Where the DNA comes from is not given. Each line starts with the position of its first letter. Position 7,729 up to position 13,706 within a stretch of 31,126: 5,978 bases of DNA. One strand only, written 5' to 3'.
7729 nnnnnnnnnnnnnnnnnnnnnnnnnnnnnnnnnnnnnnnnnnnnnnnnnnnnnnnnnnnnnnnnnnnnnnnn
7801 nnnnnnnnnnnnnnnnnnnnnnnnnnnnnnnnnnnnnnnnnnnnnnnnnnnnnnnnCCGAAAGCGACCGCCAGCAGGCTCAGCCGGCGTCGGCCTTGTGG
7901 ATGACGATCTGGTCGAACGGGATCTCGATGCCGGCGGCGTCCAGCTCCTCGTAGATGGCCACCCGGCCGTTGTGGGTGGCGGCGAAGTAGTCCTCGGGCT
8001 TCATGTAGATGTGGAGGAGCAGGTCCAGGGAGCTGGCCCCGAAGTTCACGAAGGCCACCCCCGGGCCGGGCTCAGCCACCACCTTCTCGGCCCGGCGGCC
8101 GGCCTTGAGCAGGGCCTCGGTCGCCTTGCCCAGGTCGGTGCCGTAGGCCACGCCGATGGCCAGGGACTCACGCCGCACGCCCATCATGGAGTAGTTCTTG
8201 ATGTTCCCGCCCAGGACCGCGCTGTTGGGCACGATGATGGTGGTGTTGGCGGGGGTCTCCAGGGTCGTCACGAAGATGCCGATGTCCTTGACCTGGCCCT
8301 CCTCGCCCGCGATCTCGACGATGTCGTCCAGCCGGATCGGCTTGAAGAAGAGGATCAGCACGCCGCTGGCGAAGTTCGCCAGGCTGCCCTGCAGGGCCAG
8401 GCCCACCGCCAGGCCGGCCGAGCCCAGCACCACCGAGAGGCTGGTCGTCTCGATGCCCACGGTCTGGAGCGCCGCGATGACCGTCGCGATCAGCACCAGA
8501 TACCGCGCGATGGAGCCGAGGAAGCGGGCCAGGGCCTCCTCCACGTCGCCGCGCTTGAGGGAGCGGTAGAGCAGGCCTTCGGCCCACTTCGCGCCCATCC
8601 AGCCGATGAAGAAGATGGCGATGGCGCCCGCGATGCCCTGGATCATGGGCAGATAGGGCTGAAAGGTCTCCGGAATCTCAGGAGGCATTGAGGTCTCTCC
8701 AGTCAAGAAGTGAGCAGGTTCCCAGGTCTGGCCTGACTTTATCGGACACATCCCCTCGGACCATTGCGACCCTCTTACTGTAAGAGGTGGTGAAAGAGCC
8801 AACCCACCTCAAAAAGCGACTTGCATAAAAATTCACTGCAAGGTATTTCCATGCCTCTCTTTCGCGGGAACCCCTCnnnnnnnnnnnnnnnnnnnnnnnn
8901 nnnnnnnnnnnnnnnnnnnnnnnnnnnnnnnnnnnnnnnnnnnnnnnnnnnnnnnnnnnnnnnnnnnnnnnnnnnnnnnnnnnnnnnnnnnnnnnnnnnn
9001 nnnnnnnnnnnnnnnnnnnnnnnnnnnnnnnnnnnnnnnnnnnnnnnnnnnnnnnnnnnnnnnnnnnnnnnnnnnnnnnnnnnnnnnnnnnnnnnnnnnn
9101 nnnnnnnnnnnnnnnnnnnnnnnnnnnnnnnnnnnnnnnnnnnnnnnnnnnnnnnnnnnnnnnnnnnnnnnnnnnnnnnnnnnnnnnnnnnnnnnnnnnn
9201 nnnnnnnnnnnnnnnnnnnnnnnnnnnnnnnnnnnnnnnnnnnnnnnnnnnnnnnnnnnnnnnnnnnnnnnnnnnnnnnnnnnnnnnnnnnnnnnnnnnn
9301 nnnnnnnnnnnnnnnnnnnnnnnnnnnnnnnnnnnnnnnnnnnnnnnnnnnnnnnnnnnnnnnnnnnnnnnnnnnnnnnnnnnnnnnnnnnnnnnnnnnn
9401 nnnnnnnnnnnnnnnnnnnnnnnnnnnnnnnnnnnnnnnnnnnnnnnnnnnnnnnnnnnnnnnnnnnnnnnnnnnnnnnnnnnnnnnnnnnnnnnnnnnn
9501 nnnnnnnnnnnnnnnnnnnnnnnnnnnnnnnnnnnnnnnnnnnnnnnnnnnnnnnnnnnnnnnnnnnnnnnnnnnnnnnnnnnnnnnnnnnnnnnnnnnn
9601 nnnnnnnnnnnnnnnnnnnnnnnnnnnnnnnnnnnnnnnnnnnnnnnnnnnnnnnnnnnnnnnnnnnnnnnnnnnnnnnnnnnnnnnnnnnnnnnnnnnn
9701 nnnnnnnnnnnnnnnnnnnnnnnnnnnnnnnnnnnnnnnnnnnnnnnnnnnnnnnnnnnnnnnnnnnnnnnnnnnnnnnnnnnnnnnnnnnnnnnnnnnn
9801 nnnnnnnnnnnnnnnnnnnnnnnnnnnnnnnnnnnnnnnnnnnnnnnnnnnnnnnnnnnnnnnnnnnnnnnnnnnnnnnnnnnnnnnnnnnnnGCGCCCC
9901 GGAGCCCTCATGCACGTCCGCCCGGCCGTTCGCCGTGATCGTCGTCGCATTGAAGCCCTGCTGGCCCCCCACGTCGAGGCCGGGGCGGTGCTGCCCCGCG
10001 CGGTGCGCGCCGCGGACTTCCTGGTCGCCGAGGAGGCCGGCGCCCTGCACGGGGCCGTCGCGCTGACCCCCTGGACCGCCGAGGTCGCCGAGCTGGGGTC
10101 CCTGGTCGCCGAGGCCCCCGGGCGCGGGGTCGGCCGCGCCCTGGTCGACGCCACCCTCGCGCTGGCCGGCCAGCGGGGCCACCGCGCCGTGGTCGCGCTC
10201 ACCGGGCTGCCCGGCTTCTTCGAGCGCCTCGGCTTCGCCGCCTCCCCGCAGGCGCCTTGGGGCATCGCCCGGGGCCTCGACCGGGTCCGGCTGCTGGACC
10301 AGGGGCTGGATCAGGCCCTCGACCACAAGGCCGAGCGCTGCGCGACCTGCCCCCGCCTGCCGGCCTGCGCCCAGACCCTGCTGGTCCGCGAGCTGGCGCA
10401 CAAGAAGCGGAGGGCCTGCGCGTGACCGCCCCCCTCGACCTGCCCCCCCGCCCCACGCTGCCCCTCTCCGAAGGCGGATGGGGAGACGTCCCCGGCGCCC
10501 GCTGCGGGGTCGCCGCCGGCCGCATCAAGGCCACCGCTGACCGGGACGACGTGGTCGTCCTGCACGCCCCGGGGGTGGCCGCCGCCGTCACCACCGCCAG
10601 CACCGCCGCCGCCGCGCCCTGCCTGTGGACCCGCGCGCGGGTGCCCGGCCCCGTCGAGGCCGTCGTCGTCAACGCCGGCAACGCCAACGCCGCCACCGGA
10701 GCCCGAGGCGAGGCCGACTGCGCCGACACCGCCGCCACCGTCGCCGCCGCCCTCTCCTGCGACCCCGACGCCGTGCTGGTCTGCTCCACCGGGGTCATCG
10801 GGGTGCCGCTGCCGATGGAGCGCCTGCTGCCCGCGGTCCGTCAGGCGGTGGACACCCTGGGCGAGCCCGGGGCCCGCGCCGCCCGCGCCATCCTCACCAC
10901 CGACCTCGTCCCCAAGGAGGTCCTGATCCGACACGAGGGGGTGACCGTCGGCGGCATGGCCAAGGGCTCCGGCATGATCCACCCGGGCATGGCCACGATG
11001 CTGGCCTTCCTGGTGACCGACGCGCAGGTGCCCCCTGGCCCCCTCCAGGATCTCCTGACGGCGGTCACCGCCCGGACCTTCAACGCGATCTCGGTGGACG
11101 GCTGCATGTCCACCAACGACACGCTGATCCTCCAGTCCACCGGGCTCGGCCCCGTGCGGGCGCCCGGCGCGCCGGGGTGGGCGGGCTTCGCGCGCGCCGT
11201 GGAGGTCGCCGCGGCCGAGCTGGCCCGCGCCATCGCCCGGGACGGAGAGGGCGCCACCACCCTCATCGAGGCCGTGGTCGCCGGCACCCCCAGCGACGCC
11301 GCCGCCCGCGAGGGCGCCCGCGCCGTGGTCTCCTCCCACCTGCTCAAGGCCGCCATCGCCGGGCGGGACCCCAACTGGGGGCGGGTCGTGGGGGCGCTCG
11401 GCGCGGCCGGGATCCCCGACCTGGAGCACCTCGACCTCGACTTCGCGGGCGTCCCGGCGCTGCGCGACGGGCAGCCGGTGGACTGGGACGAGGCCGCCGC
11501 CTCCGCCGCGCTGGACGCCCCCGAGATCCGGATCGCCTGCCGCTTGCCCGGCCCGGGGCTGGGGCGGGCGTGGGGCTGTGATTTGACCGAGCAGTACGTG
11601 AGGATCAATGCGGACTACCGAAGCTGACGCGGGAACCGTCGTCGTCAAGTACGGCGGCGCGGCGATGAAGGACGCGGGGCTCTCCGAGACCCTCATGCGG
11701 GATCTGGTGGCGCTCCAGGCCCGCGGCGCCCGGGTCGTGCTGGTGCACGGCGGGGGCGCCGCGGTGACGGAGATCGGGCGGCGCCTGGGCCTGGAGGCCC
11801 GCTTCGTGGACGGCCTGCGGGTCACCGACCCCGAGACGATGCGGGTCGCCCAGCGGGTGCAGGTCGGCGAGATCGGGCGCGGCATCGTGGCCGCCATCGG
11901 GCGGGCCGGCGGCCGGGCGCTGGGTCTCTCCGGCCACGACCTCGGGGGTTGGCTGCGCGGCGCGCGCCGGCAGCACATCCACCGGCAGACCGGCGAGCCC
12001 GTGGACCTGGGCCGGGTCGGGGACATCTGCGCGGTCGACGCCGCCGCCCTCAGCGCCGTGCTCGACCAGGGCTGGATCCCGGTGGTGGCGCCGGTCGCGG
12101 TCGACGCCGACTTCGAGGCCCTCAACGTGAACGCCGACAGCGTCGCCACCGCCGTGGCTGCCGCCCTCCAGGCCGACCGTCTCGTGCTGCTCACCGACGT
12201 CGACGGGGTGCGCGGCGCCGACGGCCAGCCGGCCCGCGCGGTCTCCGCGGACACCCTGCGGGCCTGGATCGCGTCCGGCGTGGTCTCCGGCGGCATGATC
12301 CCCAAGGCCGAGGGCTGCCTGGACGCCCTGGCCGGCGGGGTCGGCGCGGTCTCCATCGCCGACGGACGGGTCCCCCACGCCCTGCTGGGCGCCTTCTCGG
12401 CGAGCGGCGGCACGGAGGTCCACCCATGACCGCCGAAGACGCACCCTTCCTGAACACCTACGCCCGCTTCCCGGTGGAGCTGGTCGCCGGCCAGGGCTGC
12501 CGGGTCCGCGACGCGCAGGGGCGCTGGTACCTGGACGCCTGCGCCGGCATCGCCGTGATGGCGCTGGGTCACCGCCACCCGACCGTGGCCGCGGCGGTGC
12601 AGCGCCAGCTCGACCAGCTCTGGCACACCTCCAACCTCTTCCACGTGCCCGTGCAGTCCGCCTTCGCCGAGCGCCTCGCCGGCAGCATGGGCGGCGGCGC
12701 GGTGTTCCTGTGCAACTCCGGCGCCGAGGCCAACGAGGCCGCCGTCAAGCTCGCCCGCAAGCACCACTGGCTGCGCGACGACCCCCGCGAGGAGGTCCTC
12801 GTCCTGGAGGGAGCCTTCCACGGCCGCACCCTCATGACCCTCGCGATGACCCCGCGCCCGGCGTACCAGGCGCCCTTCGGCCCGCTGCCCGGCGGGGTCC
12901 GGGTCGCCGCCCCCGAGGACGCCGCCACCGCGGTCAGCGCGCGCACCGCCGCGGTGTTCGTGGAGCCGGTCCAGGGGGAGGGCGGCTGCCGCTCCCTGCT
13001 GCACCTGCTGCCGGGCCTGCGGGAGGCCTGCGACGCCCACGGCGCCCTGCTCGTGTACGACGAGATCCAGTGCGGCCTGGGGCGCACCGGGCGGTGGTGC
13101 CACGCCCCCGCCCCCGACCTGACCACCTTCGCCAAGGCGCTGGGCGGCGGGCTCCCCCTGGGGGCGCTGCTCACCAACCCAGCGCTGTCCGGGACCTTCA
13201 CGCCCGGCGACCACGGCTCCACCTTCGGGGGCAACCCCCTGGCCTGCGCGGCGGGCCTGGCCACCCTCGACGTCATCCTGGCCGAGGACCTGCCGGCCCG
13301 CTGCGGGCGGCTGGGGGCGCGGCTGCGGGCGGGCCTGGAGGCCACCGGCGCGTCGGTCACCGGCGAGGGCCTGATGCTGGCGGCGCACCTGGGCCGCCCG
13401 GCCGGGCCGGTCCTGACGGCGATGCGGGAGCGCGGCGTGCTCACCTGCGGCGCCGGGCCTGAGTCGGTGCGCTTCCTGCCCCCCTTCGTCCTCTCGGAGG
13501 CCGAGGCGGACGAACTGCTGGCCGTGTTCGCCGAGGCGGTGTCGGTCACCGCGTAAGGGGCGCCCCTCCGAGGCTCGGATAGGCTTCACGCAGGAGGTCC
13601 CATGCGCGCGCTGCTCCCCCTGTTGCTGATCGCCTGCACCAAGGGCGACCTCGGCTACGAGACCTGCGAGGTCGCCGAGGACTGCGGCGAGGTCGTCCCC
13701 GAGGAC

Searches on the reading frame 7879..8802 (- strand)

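Call 5: search_protein_families(library=pfam, proteins=[window:7879-8802:-], max_evalue=0.01)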
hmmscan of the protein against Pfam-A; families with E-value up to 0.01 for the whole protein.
window:7879-8802:- (307 aa): 4 families
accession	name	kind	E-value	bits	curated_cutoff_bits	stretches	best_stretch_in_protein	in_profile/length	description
PF00924.24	MS_channel_2nd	-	1.2e-20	73.8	20.2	1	140-205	2-67/68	Mechanosensitive ion channel, beta-domain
PF21082.3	MS_channel_3rd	-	1e-10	42.3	21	1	214-294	3-88/88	Mechanosensitive ion channel MscS, C-terminal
PF21088.3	MS_channel_1st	-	1.3e-06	28.7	23.1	1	98-138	2-42/42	Mechanosensitive ion channel, transmembrane helices 2/3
PF05552.17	MS_channel_1st_1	-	8.6e-05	22.8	22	1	57-89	17-49/50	Mechanosensitive ion channel, conserved TM helix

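Call 6: search_protein_families(library=ncbifam, proteins=[window:7879-8802:-], max_evalue=0.01)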
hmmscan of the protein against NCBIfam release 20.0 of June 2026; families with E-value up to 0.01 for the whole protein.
window:7879-8802:- (307 aa): 5 families
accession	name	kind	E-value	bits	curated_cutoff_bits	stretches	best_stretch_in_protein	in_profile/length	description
NF007662.0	PRK10334.1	subfamily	2.1e-50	171.6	321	1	56-302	30-276/286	small-conductance mechanosensitive channel MscS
NF047602.1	MscsSHelicob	equivalog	3.1e-43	148.1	400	1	59-301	15-256/260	small-conductance mechanosensitive channel MscS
NF008438.0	PRK11281.1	equivalog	1.6e-35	122.2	991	1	59-302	841-1087/1113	mechanosensitive channel MscK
NF008180.0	PRK10929.1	equivalog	2.1e-23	82.2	809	1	97-300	877-1082/1109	miniconductance mechanosensitive channel MscM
NF047601.1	MscSThanab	equivalog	4.5e-15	55.9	500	1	91-301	64-274/280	small-conductance mechanosensitive channel MscS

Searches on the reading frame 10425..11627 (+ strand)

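Call 101: search_protein_families(library=pfam, proteins=[window:10425-11627:+], max_evalue=0.001)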
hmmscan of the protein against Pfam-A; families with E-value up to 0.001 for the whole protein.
window:10425-11627:+ (400 aa): 1 family
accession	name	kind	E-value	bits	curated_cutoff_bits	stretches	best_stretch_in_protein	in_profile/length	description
PF01960.23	ArgJ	-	4.2e-121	404.7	32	1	31-400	6-377/377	ArgJ family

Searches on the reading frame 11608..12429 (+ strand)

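Call 101: search_protein_families(library=pfam, proteins=[window:11608-12429:+], max_evalue=0.001)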
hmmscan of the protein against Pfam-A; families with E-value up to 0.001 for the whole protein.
window:11608-12429:+ (273 aa): 1 family
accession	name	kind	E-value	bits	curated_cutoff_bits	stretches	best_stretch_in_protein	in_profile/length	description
PF00696.33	AA_kinase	-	3.3e-44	151.8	24.9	1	10-251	2-233/234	Amino acid kinase family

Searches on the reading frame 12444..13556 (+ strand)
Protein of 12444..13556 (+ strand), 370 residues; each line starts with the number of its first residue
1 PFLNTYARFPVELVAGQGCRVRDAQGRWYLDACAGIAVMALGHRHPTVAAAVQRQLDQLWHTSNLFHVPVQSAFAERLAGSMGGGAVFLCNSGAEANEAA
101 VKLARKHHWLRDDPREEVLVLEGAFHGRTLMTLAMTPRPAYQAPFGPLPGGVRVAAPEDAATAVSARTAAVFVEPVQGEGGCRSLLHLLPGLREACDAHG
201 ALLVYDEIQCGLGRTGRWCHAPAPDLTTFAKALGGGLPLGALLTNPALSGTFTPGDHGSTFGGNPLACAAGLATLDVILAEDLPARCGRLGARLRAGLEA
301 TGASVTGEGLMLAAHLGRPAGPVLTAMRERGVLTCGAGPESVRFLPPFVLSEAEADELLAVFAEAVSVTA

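Call 101: search_protein_families(library=pfam, proteins=[window:12444-13556:+], max_evalue=0.001)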
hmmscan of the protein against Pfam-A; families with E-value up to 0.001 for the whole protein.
window:12444-13556:+ (370 aa): 1 family
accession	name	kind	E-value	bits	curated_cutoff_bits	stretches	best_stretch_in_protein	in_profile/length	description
PF00202.27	Aminotran_3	-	1.2e-96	324.4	30.5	1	9-365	9-402/403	Aminotransferase class-III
